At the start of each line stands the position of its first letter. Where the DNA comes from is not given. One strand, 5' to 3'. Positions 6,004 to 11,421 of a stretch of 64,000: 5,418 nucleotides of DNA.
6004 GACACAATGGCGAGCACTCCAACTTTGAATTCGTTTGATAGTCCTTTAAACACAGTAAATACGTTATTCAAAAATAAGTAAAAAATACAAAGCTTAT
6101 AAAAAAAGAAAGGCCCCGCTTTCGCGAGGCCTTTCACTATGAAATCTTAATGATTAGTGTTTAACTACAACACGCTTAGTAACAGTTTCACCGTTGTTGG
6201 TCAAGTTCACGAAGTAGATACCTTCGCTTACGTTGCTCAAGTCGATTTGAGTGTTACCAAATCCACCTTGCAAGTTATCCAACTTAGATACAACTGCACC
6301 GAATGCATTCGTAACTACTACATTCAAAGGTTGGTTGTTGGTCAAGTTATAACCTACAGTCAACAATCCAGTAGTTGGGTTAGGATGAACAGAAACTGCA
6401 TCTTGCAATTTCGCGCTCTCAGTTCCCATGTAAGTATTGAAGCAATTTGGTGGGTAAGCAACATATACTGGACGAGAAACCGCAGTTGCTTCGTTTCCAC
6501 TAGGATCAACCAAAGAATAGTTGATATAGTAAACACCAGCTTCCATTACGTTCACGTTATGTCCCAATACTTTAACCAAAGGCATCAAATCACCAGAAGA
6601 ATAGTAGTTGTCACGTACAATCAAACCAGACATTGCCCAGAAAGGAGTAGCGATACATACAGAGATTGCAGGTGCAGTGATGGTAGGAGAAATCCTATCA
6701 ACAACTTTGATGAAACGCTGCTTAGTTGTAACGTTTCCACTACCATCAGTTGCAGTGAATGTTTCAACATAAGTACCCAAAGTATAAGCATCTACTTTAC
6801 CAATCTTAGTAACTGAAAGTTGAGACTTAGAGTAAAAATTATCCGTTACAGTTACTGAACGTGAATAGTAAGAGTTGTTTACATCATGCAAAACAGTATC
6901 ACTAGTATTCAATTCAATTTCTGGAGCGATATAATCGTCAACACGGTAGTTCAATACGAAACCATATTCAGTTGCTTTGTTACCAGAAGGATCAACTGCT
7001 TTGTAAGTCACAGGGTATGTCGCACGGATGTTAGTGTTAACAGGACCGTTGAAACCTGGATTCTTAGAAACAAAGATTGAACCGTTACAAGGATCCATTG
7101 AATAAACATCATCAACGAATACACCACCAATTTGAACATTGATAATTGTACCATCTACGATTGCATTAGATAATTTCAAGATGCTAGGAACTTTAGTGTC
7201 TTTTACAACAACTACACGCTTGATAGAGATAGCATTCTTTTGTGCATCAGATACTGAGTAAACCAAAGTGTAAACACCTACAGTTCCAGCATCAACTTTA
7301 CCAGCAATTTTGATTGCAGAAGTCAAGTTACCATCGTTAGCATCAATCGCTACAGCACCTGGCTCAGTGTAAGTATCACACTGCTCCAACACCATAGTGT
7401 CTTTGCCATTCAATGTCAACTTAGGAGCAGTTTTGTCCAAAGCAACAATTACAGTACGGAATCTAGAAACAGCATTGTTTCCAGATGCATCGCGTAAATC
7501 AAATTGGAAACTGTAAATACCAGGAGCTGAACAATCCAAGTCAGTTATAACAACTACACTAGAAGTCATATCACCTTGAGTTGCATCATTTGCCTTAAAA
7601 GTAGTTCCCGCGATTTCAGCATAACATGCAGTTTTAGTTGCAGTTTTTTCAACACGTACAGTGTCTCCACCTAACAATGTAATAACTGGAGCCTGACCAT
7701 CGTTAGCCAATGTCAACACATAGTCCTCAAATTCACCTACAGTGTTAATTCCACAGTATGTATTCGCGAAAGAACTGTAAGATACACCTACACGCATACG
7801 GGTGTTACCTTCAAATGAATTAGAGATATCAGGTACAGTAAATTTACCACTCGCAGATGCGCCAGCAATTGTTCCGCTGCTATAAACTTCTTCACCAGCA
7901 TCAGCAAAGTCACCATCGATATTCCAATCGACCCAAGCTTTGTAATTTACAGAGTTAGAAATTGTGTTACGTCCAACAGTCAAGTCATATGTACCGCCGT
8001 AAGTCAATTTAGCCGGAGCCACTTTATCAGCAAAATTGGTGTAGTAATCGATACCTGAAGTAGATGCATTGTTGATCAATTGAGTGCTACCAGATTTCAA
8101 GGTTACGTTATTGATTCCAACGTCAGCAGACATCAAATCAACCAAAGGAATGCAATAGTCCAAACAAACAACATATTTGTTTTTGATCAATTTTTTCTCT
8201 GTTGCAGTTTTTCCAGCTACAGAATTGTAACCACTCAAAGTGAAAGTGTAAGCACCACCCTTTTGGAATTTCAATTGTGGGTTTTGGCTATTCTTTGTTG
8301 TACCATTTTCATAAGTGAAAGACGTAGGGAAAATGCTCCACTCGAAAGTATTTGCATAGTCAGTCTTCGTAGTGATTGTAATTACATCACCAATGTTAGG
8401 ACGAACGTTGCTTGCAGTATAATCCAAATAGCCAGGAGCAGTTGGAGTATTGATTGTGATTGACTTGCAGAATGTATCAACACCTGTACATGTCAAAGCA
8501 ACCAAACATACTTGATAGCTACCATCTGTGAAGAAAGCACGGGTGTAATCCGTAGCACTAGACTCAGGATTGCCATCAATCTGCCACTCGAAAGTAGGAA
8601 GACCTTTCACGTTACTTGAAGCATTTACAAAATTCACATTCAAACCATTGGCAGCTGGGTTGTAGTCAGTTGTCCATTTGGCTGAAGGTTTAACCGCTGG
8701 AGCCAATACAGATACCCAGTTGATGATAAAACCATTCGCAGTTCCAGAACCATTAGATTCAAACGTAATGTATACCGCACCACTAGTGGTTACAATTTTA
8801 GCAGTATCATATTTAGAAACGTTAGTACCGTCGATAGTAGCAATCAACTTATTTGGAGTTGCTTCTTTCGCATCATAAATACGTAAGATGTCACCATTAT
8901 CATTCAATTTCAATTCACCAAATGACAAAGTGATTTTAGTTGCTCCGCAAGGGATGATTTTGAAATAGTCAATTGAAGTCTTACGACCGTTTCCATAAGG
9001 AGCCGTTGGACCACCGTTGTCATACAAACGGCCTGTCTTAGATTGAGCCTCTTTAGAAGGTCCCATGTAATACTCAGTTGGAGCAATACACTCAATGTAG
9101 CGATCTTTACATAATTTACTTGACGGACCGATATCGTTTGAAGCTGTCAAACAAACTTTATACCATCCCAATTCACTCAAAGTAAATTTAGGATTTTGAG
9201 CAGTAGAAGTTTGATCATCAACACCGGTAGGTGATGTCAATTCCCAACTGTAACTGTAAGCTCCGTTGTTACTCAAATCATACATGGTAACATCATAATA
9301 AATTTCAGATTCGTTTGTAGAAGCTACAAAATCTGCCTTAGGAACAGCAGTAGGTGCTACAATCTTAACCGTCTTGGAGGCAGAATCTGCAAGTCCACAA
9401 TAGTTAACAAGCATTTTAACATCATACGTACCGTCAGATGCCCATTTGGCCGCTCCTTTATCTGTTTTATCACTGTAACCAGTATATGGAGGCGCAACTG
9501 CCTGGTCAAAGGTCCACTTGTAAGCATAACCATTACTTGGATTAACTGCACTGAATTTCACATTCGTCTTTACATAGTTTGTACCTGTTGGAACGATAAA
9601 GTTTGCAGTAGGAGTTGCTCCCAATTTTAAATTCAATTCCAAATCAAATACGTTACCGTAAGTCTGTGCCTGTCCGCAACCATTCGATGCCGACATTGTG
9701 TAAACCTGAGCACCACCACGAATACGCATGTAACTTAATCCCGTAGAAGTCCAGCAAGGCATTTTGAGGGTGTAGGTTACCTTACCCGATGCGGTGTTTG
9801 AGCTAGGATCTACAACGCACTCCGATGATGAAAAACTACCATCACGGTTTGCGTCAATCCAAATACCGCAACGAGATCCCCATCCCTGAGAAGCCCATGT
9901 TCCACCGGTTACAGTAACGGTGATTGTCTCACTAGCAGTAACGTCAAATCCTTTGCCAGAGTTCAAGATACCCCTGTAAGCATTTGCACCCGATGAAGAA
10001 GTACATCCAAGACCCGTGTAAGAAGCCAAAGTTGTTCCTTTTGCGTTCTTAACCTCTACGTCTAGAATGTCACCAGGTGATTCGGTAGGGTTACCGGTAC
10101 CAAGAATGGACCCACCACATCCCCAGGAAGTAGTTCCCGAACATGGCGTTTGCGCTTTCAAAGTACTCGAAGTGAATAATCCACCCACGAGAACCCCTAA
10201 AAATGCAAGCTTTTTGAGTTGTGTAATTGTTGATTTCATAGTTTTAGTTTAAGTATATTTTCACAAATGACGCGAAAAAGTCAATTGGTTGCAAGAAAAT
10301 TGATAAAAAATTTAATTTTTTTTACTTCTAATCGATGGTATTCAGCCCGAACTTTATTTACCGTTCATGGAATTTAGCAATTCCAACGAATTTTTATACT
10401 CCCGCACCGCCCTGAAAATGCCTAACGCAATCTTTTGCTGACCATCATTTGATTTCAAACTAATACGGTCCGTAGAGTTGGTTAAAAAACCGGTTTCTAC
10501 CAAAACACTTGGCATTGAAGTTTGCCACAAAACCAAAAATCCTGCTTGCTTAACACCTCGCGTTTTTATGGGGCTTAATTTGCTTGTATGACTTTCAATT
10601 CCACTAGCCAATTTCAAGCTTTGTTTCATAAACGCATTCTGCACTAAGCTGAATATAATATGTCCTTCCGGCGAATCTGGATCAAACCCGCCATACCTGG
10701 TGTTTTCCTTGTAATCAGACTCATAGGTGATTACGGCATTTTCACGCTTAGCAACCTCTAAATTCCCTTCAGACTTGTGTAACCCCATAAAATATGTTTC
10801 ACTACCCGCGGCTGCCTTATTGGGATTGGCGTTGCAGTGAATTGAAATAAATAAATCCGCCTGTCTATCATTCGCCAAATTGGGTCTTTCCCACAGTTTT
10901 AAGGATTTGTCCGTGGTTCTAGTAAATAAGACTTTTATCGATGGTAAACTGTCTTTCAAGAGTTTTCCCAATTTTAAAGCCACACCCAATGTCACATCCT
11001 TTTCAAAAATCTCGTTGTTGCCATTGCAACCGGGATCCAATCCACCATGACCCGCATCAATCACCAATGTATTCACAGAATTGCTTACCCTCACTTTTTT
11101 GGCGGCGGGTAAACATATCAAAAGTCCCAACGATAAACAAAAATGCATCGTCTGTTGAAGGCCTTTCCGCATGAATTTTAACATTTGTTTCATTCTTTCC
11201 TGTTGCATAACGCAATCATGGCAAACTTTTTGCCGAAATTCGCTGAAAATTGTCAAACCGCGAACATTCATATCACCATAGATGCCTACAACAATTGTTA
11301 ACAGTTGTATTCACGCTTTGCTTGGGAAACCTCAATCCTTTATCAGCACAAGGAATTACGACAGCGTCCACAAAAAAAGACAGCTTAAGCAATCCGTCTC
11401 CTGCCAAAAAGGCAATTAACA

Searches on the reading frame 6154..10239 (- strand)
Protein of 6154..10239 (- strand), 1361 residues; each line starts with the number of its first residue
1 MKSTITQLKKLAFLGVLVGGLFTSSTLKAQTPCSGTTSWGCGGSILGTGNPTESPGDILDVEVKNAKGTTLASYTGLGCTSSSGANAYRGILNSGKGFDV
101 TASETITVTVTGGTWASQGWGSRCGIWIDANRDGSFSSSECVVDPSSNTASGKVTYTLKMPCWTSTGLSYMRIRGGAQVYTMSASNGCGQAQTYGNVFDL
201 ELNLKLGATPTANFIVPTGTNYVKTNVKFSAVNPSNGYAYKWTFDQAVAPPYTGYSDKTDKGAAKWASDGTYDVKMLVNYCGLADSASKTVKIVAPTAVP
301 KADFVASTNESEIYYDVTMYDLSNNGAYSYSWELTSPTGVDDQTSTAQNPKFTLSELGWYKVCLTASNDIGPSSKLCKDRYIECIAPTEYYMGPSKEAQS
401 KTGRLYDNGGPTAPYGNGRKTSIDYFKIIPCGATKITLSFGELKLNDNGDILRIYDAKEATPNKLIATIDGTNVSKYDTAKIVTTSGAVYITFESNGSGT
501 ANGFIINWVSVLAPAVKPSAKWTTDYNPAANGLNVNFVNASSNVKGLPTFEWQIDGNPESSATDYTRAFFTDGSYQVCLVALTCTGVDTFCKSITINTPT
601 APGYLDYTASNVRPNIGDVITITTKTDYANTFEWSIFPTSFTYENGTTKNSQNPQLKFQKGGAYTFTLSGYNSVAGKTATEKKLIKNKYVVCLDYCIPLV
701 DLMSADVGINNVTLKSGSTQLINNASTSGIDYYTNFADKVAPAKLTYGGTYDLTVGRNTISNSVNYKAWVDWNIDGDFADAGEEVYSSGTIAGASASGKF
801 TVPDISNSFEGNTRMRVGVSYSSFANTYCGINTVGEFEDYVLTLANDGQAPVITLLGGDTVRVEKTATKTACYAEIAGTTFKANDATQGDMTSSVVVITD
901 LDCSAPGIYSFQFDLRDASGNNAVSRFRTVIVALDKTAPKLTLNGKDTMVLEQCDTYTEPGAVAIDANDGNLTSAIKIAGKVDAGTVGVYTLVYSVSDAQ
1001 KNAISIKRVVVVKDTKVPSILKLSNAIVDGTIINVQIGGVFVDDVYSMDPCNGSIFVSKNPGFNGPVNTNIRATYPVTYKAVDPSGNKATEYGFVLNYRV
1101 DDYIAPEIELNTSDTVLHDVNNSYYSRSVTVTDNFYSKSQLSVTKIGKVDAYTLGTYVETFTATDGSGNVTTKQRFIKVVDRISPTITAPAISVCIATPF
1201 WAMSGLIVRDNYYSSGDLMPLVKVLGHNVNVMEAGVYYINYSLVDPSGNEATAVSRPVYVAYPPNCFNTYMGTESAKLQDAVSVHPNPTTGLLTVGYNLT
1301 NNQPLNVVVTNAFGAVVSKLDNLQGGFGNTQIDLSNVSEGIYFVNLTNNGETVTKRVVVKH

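Call 6: search_protein_families(library=pfam, proteins=[window:6154-10239:-], max_evalue=0.01)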
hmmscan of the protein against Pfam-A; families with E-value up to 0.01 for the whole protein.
window:6154-10239:- (1361 aa): 6 families
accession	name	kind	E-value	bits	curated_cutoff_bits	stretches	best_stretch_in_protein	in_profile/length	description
PF16403.11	Bact_surface_Ig-like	-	4.5e-41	139.2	27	4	941-1012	1-71/71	Bacterial surface protein, Ig-like domain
PF20009.4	GEVED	-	1.3e-28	100.1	24.4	2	766-842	2-77/78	GEVED domain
PF18962.6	Por_Secre_tail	-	1.3e-12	48.2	27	1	1284-1359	1-75/75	Secretion system C-terminal sorting domain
PF18911.6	PKD_4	-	2.5e-09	37.5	27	2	295-375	3-77/85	PKD domain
PF00431.26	CUB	-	0.0013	19.4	21.4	1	433-507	36-109/110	CUB domain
PF00801.26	PKD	-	0.0019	18.6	23.5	0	324-374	26-73/80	PKD domain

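Call 16: find_homologous_proteins(query=window:6154-10239:-, max_evalue=1e-50)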
Query window:6154-10239:- (1361 aa): 99 proteins with E <= 1e-50 among 8000 candidates.
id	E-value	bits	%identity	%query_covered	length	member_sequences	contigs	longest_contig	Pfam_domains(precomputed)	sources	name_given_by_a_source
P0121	0.0e+0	2993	97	100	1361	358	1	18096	PF20009.5,PF18962.8,PF16403.12,PF18911.7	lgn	-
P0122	0.0e+0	2860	92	100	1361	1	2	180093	PF20009.5,PF18962.8,PF16403.12,PF18911.7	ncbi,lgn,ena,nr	ncbi:MAG: DUF5011 domain-containing protein [Bacteroidetes bacterium]|nr:DUF5011 domain-containing p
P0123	0.0e+0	2845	92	100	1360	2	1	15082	PF00801.27,PF20009.5,PF18962.8,PF16403.12,PF18911.7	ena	-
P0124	0.0e+0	2843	92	100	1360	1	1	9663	PF00801.27,PF20009.5,PF18962.8,PF16403.12,PF18911.7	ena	-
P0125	0.0e+0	2840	92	100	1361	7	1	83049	PF20009.5,PF18962.8,PF16403.12,PF18911.7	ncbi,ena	-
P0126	0.0e+0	2839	92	100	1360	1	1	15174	PF00801.27,PF20009.5,PF18962.8,PF16403.12,PF18911.7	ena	-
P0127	0.0e+0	2811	92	99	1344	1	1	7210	PF20009.5,PF18962.8,PF16403.12,PF18911.7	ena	-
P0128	0.0e+0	2779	89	100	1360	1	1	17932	PF00801.27,PF20009.5,PF18962.8,PF16403.12,PF18911.7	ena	-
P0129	0.0e+0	2774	89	100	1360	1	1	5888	PF00801.27,PF20009.5,PF18962.8,PF16403.12,PF18911.7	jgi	jgi:PKD repeat protein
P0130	0.0e+0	2765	89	100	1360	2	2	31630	PF00801.27,PF20009.5,PF18962.8,PF16403.12,PF18911.7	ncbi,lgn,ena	-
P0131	0.0e+0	2755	88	100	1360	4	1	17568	PF00431.27,PF20009.5,PF18962.8,PF16403.12,PF18911.7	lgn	-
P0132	0.0e+0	2739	88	100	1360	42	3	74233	PF00431.27,PF00801.27,PF20009.5,PF18962.8,PF16403.12,PF18911.7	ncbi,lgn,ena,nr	ncbi:MAG: DUF5011 domain-containing protein [Flavobacteriaceae bacterium]|nr:DUF5011 domain-containi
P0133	0.0e+0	2467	78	100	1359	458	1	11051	PF20009.5,PF18962.8,PF16403.12,PF18911.7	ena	-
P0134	0.0e+0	2451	78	100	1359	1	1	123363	PF00801.27,PF20009.5,PF18962.8,PF16403.12,PF18911.7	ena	-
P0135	0.0e+0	2433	77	100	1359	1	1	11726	PF20009.5,PF18962.8,PF16403.12,PF18911.7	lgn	-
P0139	0.0e+0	1999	65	100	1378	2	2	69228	PF20009.5,PF18962.8,PF16403.12,PF18911.7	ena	-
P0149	0.0e+0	1681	55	100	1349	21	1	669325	PF20009.5,PF18962.8,PF16403.12,PF18911.7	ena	-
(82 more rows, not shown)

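Call 17: find_encoding_contigs(protein=P0134, flank=3000, max_places=1)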
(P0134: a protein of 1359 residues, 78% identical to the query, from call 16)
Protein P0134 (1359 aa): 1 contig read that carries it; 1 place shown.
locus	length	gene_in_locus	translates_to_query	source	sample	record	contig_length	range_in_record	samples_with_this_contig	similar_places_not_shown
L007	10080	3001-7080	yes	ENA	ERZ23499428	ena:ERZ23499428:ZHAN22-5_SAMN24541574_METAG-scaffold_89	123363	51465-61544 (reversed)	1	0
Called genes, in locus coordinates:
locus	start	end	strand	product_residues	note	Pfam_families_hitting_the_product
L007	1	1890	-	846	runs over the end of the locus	PF19838:LptD_2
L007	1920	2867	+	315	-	PF01520:Amidase_3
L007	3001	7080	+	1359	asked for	PF20009:GEVED, PF00801:PKD (faint), PF18911:PKD_4 (faint), PF20009:GEVED, PF16403:Bact_surface_Ig-like, PF18962:Por_Secre_tail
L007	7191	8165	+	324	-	PF28542:DUF8434, PF02470:MlaD, PF28544:Helical_needle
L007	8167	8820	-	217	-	PF18916:Lycopene_cyc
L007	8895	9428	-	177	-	PF04542:Sigma70_r2, PF22029:PhyR_sigma2 (weak), PF08281:Sigma70_r4_2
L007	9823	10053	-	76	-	PF02823:ATP-synt_DE_N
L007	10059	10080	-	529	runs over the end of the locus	PF02874:ATP-synt_ab_N, PF00006:ATP-synt_ab, PF22919:ATP-synt_VA_C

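Call 18: find_encoding_contigs(protein=P0139, flank=3000, max_places=1)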
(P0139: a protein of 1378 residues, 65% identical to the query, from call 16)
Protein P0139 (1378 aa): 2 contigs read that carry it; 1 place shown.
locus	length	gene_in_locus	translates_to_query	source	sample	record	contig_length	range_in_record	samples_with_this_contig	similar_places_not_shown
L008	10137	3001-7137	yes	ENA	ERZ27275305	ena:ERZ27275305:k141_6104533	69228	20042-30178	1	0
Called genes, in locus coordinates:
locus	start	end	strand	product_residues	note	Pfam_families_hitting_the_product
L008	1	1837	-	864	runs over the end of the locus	PF19838:LptD_2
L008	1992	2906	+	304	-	PF01520:Amidase_3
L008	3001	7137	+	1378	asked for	PF20009:GEVED, PF18911:PKD_4 (faint), PF20009:GEVED, PF16403:Bact_surface_Ig-like, PF18962:Por_Secre_tail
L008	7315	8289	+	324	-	PF28542:DUF8434, PF02470:MlaD, PF28544:Helical_needle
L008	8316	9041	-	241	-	PF18916:Lycopene_cyc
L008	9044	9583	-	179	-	PF04542:Sigma70_r2, PF22029:PhyR_sigma2, PF08281:Sigma70_r4_2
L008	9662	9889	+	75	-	-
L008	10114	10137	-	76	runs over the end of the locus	PF02823:ATP-synt_DE_N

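Call 19: find_encoding_contigs(protein=P0149, flank=3000, max_places=1)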
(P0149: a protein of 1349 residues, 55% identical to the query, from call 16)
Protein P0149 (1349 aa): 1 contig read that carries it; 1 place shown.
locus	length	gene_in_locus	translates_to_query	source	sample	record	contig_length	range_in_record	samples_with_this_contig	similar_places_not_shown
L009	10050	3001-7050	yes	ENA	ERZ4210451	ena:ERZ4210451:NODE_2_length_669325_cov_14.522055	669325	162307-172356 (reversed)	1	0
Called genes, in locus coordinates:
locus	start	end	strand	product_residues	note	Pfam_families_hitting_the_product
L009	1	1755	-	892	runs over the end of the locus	PF19838:LptD_2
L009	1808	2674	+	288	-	PF01520:Amidase_3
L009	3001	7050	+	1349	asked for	PF18911:PKD_4 (faint), PF20009:GEVED, PF16403:Bact_surface_Ig-like, PF18962:Por_Secre_tail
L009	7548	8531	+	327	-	PF28542:DUF8434, PF02470:MlaD, PF28544:Helical_needle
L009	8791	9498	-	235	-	PF18916:Lycopene_cyc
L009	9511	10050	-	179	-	PF04542:Sigma70_r2, PF22029:PhyR_sigma2, PF08281:Sigma70_r4_2, PF04545:Sigma70_r4 (weak)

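Call 29: find_related_loci(query=A3, collection=metagenome_contigs, flank=3000)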
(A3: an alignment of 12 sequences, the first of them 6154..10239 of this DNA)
Query A3 (1361 aa) in metagenome_contigs; peptide patterns used: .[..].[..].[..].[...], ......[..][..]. (x = any residue, [..] = any of these).
319 stretches matched a pattern; 149 encode a relative of the query (tblastn E <= 1e-3); the best 80 are kept; 80 distinct loci.
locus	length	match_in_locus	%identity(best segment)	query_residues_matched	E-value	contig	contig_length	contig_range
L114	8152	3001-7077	94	1-1361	0e+0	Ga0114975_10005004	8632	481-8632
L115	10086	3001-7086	93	1-1361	0e+0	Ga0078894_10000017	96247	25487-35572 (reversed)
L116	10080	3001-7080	90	3-1361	0e+0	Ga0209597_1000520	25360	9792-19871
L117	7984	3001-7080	89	1-1361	0e+0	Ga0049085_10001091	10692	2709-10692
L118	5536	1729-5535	93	1-1271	0e+0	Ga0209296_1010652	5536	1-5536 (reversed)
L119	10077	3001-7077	78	1-1361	0e+0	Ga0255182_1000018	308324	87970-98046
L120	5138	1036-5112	78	1-1361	0e+0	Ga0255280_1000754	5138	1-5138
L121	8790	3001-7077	78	1-1361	0e+0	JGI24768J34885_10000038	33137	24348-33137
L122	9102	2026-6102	78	1-1361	0e+0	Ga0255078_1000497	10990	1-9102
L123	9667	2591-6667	78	1-1361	0e+0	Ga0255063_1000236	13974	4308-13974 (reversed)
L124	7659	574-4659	78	1-1361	0e+0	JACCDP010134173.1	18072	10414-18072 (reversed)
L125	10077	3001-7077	78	1-1361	0e+0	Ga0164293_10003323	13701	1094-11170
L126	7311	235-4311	78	1-1361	0e+0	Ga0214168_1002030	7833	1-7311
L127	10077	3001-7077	78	1-1361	0e+0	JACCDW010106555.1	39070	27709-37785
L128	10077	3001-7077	77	1-1361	0e+0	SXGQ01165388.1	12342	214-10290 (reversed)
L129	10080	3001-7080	72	1-1361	0e+0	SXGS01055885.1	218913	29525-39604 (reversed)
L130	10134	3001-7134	64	1-1361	0e+0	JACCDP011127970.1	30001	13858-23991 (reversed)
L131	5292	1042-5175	64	1-1361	0e+0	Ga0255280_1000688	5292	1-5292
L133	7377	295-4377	62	1-1361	0e+0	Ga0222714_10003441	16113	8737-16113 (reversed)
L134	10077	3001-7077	78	1-1361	0e+0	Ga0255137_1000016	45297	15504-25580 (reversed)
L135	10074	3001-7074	77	1-1361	0e+0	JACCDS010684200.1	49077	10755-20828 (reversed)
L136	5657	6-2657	90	239-1361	0e+0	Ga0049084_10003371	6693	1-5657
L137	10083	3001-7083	98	1-1361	0e+0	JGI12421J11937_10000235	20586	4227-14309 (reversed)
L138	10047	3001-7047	57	1-1361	0e+0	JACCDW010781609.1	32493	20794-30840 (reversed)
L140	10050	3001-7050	58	1-1361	0e+0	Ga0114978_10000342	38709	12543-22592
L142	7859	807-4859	57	1-1361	0e+0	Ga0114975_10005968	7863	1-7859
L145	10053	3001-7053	57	1-1361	0e+0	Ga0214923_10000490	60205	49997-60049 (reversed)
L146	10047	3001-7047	55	1-1361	0e+0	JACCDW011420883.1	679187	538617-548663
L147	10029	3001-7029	57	1-1361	0e+0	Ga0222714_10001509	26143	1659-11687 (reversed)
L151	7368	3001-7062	54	1-1361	0e+0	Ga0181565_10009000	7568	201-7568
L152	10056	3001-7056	53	1-1361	0e+0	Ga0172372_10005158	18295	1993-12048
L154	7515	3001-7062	53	1-1361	0e+0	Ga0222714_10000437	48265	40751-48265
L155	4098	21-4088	54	1-1361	0e+0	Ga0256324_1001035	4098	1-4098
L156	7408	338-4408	54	1-1361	0e+0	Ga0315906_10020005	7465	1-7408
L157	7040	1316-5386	55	1-1361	0e+0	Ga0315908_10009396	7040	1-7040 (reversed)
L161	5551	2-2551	79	240-1361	0e+0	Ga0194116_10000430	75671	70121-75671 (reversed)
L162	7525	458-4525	54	1-1361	0e+0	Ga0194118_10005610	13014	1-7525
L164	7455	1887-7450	54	1-1361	0e+0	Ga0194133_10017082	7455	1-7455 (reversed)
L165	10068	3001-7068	53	1-1361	0e+0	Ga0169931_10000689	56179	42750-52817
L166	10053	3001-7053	54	1-1361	0e+0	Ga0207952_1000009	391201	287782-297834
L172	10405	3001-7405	53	1-1361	0e+0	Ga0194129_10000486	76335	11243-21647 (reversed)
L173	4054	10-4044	52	1-1361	0e+0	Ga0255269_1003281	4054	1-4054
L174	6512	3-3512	57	196-1361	0e+0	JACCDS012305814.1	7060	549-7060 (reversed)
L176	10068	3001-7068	54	1-1361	0e+0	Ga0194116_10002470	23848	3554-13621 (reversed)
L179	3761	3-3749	56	123-1361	0e+0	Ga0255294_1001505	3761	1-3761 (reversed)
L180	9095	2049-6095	55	1-1361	0e+0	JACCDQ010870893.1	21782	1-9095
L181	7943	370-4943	49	1-1361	0e+0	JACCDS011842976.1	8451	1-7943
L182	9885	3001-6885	50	61-1361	0e+0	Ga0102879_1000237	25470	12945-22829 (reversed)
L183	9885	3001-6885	50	61-1361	0e+0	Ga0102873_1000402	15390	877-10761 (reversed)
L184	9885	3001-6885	50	61-1361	0e+0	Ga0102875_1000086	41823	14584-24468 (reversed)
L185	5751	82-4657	49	1-1361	0e+0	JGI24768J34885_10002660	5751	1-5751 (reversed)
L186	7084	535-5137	50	61-1361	0e+0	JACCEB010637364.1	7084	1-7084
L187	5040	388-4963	50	61-1361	0e+0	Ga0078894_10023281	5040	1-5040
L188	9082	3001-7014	48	1-1361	0e+0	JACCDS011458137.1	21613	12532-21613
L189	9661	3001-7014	48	1-1361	0e+0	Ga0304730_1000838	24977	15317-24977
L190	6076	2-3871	49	65-1361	0e+0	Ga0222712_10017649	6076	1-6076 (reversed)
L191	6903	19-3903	49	61-1361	0e+0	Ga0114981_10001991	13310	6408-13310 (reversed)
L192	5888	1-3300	56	270-1361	0e+0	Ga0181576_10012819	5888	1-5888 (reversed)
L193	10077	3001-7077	77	1-1361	0e+0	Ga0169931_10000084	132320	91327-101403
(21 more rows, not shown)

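Call 38: search_protein_families(library=ncbifam, proteins=[window:6154-10239:-], max_evalue=0.001)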
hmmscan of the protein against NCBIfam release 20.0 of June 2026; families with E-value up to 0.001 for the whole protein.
window:6154-10239:- (1361 aa): 3 families
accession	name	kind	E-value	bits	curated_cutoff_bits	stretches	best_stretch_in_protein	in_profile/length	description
NF047971.1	ThermolysLepto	equivalog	2e-11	42.8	1350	2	123-174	690-742/776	M4 family metalopeptidase thermolysin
TIGR04183.1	Por_Secre_tail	domain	7.3e-10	38.7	23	1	1284-1360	1-72/72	T9SS type A sorting domain-containing protein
NF033932.1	LapB_rpt_80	domain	0.00012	22.2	45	0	1155-1190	1-37/83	LapB repeat-containing protein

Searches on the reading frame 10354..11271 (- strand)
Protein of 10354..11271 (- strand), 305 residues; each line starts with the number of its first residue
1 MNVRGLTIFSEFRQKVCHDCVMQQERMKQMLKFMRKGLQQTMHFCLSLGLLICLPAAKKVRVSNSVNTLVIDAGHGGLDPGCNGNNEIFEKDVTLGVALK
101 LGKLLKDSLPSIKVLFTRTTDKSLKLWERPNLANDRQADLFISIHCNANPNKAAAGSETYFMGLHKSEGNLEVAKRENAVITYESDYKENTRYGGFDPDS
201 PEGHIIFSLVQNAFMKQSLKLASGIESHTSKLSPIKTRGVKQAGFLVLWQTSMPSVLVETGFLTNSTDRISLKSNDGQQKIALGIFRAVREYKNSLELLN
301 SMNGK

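Call 6: search_protein_families(library=pfam, proteins=[window:10354-11271:-], max_evalue=0.01)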
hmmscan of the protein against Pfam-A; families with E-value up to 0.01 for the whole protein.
window:10354-11271:- (305 aa): 1 family
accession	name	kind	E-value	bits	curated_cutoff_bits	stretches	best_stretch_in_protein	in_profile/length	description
PF01520.23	Amidase_3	-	2.6e-50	171.3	27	1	70-290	2-173/174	N-acetylmuramoyl-L-alanine amidase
